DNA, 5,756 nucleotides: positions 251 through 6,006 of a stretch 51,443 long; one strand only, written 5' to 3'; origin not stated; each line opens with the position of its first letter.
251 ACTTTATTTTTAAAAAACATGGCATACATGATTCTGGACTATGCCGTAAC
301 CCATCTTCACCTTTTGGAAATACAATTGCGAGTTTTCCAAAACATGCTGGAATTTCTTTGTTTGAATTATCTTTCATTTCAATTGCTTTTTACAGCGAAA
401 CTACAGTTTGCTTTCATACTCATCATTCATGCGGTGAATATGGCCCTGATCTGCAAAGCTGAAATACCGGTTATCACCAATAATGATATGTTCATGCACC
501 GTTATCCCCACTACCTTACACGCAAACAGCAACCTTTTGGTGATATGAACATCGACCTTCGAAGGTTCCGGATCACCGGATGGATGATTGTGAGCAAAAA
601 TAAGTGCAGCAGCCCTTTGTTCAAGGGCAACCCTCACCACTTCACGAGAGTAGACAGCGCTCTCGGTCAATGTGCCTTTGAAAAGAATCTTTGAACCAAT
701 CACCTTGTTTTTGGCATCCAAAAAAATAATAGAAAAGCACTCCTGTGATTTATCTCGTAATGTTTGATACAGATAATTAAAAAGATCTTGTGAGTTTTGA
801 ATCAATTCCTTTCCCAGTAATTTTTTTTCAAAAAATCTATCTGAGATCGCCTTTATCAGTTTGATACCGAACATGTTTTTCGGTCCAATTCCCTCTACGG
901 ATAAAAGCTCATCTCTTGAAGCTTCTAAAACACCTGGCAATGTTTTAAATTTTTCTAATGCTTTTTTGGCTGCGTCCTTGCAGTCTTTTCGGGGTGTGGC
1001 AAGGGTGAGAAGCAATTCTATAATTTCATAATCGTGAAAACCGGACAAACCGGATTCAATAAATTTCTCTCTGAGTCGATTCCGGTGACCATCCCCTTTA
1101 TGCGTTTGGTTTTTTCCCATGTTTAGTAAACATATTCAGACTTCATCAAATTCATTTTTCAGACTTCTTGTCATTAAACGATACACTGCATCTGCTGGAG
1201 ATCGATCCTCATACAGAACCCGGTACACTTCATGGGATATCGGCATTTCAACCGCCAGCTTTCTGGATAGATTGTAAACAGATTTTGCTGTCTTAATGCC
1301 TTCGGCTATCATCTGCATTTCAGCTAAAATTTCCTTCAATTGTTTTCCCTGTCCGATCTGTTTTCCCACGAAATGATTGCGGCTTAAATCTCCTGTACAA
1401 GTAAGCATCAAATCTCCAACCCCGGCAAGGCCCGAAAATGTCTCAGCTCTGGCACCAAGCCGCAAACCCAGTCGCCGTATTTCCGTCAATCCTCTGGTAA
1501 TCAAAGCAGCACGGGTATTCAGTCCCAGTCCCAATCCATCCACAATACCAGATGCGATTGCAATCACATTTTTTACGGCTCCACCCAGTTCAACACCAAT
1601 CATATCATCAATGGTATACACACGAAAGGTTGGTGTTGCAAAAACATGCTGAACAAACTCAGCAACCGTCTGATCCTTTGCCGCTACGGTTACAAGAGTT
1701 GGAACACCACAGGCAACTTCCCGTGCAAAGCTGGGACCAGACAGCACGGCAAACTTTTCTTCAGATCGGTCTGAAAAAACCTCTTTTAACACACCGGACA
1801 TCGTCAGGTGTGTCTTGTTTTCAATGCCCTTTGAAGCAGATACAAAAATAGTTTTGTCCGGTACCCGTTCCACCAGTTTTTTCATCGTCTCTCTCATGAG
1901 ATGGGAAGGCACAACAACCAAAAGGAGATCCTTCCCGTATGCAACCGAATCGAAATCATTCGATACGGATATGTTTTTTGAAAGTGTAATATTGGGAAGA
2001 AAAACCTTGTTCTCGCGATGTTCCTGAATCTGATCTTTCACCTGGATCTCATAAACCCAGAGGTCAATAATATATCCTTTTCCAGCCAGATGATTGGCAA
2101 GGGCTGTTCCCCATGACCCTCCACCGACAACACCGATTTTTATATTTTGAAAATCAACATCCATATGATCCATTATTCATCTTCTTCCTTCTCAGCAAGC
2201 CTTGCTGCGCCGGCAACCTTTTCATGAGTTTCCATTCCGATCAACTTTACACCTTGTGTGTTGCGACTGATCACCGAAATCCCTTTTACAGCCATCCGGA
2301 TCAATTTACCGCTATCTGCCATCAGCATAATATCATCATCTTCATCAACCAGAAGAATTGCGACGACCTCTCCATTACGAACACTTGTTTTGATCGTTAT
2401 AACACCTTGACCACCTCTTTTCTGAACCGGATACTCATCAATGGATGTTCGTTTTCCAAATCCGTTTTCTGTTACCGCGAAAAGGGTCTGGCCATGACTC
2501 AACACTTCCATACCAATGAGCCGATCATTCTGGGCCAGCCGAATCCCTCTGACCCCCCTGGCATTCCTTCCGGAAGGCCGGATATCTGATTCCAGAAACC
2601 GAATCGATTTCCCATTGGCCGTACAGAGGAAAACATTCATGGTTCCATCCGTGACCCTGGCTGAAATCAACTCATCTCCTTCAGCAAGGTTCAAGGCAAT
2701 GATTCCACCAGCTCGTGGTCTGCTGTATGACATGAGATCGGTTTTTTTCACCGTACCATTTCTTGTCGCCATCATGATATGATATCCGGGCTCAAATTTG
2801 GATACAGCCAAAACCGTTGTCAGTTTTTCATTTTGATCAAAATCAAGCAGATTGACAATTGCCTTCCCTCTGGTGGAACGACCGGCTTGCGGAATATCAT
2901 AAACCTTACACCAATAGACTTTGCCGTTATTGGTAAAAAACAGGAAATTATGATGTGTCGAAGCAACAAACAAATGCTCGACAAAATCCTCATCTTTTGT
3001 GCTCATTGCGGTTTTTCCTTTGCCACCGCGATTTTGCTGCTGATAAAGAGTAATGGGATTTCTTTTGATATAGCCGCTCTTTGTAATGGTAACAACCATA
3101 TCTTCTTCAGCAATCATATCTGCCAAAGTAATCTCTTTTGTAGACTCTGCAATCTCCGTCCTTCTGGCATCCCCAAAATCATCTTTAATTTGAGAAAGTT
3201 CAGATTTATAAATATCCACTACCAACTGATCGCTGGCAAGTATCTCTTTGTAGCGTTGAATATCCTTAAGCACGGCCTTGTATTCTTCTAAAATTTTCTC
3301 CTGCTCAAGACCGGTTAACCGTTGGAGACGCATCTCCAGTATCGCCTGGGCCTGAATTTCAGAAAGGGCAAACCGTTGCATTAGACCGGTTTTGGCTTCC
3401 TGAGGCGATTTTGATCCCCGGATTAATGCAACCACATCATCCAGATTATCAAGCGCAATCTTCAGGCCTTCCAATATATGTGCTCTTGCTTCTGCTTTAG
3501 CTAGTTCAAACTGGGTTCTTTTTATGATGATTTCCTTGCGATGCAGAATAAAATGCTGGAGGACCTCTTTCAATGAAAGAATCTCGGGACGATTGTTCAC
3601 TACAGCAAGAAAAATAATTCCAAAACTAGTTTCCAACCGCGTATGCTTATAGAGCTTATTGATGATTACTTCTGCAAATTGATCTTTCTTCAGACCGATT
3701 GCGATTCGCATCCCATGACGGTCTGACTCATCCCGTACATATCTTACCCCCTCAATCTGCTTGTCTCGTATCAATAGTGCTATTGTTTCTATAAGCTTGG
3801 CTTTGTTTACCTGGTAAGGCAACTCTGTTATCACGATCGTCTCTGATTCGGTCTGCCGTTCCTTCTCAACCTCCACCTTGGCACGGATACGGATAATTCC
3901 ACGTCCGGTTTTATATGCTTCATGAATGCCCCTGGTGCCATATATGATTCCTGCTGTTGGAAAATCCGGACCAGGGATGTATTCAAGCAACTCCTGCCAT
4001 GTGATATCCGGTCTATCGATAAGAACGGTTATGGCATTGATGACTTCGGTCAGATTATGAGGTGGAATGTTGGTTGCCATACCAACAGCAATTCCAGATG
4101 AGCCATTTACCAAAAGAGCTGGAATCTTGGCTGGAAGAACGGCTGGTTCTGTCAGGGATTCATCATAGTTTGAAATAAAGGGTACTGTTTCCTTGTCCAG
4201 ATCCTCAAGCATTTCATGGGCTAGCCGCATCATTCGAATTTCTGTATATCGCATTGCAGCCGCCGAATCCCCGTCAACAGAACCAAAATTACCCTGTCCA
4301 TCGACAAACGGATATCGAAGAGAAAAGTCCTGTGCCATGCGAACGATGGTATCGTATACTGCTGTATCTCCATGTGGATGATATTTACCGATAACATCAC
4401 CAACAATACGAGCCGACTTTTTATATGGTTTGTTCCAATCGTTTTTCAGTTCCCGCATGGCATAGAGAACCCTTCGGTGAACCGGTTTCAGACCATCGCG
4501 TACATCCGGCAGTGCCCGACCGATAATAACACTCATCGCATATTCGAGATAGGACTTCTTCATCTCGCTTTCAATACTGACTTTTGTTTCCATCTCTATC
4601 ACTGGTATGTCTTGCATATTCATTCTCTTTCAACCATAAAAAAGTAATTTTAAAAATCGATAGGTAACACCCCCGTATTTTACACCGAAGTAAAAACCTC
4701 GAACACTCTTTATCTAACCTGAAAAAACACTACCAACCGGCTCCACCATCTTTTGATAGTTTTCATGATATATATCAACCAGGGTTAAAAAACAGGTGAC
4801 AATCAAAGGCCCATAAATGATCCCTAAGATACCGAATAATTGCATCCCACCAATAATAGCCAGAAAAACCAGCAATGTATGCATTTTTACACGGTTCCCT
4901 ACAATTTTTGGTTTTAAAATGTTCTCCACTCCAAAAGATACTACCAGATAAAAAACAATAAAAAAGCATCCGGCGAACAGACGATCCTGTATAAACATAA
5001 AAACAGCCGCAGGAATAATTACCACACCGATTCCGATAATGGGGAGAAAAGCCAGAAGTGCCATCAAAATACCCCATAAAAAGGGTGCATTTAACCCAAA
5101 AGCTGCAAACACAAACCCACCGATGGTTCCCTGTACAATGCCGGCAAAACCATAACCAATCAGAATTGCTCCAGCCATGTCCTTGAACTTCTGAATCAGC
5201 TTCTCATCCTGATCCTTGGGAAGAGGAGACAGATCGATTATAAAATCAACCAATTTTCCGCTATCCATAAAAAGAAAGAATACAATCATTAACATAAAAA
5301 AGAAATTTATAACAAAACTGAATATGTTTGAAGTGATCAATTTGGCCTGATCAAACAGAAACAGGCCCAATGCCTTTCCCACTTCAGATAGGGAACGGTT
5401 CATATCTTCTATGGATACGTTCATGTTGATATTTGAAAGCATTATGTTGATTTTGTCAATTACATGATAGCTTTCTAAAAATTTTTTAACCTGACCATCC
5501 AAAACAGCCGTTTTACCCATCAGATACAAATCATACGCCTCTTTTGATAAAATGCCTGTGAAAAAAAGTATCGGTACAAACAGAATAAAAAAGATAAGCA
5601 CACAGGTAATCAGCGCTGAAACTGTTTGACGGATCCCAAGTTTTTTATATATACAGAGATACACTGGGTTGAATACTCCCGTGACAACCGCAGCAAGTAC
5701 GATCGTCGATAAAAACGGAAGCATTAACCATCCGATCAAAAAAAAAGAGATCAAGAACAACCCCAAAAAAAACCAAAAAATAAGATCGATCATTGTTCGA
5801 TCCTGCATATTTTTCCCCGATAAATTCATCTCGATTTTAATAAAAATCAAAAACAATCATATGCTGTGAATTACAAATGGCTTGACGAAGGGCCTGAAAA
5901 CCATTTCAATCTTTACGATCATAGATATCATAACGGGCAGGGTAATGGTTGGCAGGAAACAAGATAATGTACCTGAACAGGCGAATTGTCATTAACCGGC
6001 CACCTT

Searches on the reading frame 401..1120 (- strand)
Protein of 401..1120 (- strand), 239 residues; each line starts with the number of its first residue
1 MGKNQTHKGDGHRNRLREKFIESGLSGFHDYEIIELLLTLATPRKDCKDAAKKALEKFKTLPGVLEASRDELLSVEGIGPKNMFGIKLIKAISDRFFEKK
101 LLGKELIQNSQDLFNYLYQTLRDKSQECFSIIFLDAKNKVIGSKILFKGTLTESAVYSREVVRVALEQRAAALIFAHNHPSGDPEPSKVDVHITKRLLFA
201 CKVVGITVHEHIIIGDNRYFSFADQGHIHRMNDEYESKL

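Call 62: search_protein_families(library=pfam, proteins=[window:401-1120:-], max_evalue=0.0001)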
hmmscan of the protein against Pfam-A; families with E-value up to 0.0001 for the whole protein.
window:401-1120:- (239 aa): 3 families
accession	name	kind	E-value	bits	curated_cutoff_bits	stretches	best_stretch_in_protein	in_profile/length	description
PF04002.20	RadC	-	3.2e-44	150.2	22.1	1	107-226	1-120/121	RadC-like JAB domain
PF20582.4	UPF0758_N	-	8.5e-08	32.6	27.1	1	14-81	8-74/77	UPF0758 N-terminal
PF00633.29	HHH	-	5e-05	23.4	24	1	61-81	2-22/30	Helix-hairpin-helix motif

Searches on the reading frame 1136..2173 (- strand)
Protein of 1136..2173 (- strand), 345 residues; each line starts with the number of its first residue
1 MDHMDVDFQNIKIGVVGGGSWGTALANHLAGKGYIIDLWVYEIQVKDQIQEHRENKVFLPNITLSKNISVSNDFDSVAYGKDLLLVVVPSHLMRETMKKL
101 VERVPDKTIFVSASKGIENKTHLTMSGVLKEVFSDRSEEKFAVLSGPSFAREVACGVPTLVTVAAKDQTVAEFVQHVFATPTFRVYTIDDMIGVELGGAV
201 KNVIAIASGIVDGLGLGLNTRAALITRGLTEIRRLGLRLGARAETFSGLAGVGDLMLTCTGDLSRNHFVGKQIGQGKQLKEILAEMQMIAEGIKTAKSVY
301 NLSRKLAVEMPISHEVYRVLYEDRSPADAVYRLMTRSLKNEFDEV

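Call 62: search_protein_families(library=pfam, proteins=[window:1136-2173:-], max_evalue=0.0001)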
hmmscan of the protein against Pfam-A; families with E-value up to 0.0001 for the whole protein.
window:1136-2173:- (345 aa): 3 families
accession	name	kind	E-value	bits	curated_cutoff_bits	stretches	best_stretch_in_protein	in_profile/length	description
PF07479.19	NAD_Gly3P_dh_C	-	1.2e-58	197.8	25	1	190-330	1-141/142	NAD-dependent glycerol-3-phosphate dehydrogenase C-terminus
PF01210.29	NAD_Gly3P_dh_N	-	2.2e-47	161.4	23.1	1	12-170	1-157/158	NAD-dependent glycerol-3-phosphate dehydrogenase N-terminus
PF20618.3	GPD_NAD_C_bact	-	8.9e-22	77.9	27.6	1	250-316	1-66/66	Bacterial GPD, NAD-dependent C-terminal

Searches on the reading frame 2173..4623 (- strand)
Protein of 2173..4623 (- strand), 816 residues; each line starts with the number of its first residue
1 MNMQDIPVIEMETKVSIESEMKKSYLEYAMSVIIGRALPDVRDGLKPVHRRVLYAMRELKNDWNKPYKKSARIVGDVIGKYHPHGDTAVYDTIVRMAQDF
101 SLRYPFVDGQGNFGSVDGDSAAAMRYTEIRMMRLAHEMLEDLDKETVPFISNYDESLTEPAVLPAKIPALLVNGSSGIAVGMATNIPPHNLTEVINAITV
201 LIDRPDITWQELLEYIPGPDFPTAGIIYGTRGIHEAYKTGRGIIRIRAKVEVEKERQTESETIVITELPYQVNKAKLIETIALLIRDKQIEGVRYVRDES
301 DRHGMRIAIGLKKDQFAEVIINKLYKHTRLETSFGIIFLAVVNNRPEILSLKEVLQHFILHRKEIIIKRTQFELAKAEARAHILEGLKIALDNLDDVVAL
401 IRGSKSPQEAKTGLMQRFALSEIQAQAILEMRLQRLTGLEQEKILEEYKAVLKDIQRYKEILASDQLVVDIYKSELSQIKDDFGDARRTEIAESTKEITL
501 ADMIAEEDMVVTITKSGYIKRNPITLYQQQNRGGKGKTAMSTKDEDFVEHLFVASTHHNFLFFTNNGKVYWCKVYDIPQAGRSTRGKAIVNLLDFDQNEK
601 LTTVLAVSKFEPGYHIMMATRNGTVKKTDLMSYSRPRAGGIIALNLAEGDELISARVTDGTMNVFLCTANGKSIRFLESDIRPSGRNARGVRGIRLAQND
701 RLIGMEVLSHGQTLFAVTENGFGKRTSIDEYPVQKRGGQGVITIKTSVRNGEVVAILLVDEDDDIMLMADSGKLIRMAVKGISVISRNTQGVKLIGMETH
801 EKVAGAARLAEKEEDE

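Call 62: search_protein_families(library=pfam, proteins=[window:2173-4623:-], max_evalue=0.0001)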
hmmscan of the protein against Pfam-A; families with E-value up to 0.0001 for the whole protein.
window:2173-4623:- (816 aa): 2 families
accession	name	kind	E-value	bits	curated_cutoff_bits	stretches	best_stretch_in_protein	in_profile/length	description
PF00521.26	DNA_topoisoIV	-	4.7e-169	563.2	31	1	36-476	1-431/432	DNA gyrase/topoisomerase IV, subunit A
PF03989.18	DNA_gyraseA_C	-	2.7e-75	248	27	6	713-760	2-48/48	DNA gyrase C-terminal domain, beta-propeller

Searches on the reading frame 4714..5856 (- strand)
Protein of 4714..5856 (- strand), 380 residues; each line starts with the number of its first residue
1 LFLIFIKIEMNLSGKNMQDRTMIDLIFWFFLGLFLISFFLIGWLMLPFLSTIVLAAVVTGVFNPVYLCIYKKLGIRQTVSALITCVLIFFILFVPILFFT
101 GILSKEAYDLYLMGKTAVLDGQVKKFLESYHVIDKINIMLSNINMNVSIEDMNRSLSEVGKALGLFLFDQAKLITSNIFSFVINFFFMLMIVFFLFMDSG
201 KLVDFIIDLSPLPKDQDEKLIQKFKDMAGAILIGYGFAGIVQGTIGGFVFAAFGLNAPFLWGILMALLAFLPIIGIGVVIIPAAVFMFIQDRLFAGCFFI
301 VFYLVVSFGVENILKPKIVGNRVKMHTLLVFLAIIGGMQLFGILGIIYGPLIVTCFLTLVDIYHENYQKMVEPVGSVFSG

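Call 62: search_protein_families(library=pfam, proteins=[window:4714-5856:-], max_evalue=0.0001)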
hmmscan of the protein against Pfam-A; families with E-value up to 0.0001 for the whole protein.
window:4714-5856:- (380 aa): 1 family
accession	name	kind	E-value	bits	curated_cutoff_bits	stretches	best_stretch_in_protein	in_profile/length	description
PF01594.21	AI-2E_transport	-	1.8e-41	142.9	34.3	1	33-363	5-326/327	AI-2E family transporter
